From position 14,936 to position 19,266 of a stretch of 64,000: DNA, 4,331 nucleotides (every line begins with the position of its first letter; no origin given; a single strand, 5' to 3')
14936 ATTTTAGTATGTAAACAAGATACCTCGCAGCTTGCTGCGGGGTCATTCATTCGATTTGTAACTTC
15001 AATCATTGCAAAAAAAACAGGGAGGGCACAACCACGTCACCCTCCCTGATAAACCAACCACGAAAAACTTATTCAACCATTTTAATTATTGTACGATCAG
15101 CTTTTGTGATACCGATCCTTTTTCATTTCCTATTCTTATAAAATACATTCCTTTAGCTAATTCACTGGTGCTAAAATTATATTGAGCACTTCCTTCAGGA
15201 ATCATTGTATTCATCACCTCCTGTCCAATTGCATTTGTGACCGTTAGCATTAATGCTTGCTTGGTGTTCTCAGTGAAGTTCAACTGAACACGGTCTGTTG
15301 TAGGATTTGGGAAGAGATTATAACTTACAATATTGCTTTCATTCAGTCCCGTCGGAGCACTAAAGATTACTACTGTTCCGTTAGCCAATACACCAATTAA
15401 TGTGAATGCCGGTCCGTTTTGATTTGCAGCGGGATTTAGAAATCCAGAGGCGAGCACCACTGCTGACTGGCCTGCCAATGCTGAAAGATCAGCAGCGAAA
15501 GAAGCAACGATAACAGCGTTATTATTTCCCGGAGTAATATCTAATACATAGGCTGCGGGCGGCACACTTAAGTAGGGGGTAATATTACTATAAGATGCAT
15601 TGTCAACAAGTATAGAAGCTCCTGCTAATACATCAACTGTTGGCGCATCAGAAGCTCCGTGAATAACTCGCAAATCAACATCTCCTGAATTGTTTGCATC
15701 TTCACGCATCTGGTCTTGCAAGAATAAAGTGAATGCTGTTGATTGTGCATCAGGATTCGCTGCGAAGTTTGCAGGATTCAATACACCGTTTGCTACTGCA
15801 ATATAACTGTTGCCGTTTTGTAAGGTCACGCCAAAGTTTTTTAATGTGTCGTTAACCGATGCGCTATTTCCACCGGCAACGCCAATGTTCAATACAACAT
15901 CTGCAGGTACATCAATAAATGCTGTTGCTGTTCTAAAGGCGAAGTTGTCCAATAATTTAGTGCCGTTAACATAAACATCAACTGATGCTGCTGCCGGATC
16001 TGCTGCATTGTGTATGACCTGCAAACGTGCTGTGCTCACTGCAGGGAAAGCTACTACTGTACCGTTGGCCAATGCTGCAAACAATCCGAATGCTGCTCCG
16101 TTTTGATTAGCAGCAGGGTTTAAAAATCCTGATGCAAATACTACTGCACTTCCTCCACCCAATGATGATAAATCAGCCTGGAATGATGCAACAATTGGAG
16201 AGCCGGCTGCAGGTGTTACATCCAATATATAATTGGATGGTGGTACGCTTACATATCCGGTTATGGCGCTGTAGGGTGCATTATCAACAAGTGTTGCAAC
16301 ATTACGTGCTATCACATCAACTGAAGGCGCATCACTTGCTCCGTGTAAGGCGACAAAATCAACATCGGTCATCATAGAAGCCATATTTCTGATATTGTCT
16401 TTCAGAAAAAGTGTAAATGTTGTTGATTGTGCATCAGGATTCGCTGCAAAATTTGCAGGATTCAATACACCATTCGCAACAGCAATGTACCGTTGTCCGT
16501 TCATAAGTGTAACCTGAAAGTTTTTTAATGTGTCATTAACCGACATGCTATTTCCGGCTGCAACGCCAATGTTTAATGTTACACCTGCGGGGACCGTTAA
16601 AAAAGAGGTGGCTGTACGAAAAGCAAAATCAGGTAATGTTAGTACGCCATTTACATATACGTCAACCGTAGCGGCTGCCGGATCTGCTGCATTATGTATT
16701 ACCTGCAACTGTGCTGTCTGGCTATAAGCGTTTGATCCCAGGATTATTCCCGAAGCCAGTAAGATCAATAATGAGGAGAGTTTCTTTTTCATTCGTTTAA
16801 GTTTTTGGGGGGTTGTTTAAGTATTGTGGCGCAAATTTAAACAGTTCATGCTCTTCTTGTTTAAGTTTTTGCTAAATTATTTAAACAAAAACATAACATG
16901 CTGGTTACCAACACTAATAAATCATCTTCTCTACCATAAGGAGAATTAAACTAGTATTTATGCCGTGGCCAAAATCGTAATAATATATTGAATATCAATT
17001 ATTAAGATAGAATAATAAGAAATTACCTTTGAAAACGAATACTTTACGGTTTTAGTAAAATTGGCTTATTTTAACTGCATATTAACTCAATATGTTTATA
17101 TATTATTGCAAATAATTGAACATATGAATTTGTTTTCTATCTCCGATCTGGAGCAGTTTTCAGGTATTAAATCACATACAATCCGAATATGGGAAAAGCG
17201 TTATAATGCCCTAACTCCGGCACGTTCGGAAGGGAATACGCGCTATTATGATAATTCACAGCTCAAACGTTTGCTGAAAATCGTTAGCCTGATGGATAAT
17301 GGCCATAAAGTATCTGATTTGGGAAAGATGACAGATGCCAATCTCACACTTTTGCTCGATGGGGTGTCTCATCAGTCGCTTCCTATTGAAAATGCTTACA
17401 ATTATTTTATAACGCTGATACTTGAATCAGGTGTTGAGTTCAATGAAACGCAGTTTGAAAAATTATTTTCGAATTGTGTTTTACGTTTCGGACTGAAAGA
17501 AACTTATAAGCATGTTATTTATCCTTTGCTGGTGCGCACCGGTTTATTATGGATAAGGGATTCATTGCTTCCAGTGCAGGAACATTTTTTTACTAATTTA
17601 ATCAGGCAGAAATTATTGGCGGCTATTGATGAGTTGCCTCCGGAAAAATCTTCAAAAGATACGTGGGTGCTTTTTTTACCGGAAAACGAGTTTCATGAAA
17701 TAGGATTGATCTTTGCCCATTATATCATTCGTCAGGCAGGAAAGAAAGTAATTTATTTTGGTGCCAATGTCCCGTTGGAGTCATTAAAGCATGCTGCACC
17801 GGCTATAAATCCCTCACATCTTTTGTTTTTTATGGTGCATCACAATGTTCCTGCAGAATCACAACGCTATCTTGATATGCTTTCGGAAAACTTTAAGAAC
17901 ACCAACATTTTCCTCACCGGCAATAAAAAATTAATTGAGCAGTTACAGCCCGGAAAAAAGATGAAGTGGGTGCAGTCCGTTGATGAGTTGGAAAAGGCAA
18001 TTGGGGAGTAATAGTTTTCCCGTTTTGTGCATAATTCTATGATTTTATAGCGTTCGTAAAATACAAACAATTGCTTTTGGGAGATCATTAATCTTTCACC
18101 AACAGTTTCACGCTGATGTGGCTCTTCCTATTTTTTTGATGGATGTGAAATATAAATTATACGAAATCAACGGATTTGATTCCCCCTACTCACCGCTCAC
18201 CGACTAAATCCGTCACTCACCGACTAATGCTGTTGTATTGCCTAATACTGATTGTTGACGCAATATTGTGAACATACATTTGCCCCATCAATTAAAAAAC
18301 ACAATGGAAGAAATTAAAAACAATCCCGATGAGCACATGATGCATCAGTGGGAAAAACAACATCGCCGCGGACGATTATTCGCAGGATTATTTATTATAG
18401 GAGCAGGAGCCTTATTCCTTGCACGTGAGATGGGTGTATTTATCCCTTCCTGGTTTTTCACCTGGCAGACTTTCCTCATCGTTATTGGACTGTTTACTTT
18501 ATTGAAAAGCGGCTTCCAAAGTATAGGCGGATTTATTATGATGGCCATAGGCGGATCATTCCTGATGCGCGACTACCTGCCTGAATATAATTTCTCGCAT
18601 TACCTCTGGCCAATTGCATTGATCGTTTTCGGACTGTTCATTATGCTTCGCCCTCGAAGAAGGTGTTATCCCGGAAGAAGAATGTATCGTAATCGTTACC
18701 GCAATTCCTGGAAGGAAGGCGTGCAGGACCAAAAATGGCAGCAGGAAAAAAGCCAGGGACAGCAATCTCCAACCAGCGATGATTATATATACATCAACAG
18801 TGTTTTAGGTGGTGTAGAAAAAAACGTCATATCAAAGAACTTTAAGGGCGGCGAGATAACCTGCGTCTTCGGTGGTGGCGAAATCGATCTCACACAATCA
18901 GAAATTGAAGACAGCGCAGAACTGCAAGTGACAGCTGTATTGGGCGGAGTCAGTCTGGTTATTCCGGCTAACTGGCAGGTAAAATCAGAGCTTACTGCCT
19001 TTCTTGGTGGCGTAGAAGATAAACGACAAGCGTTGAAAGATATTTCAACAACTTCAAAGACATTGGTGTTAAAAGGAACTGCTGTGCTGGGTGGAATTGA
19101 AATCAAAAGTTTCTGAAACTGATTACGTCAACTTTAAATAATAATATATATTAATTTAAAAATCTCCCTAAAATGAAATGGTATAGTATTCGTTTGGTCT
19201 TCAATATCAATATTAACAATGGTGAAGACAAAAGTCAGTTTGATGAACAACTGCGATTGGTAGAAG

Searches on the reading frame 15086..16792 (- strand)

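Call 81: search_protein_families(library=pfam, proteins=[window:15086-16792:-], max_evalue=0.00001)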
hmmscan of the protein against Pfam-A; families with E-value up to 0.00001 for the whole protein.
window:15086-16792:- (568 aa): 2 families
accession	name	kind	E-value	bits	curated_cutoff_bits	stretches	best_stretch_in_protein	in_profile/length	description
PF14344.12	DUF4397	-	9.9e-39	133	30.6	4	27-112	1-84/119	Domain of unknown function (DUF4397)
PF18962.6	Por_Secre_tail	-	3.3e-14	53.4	27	1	493-567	1-75/75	Secretion system C-terminal sorting domain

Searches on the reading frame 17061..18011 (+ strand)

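Call 81: search_protein_families(library=pfam, proteins=[window:17061-18011:+], max_evalue=0.00001)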
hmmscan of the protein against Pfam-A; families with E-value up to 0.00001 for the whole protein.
window:17061-18011:+ (316 aa): 2 families
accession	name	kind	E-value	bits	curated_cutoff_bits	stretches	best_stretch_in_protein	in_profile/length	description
PF13411.12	MerR_1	-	2.6e-14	53.5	21.6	1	25-92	1-67/69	MerR HTH family regulatory protein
PF00376.29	MerR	-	6.4e-07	29.5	28.2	1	26-63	1-38/38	MerR family regulatory protein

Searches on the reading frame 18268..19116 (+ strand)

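Call 81: search_protein_families(library=pfam, proteins=[window:18268-19116:+], max_evalue=0.00001)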
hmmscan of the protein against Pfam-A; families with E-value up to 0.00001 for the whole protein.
window:18268-19116:+ (282 aa): 2 families
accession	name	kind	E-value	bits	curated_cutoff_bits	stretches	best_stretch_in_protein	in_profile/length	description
PF22570.1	LiaF-TM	-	8.9e-21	75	27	1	38-132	1-97/98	LiaF transmembrane domain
PF18917.5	LiaI-LiaF-like_TM1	-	4.2e-15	56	27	2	37-76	1-40/42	LiaI-LiaF-like transmembrane region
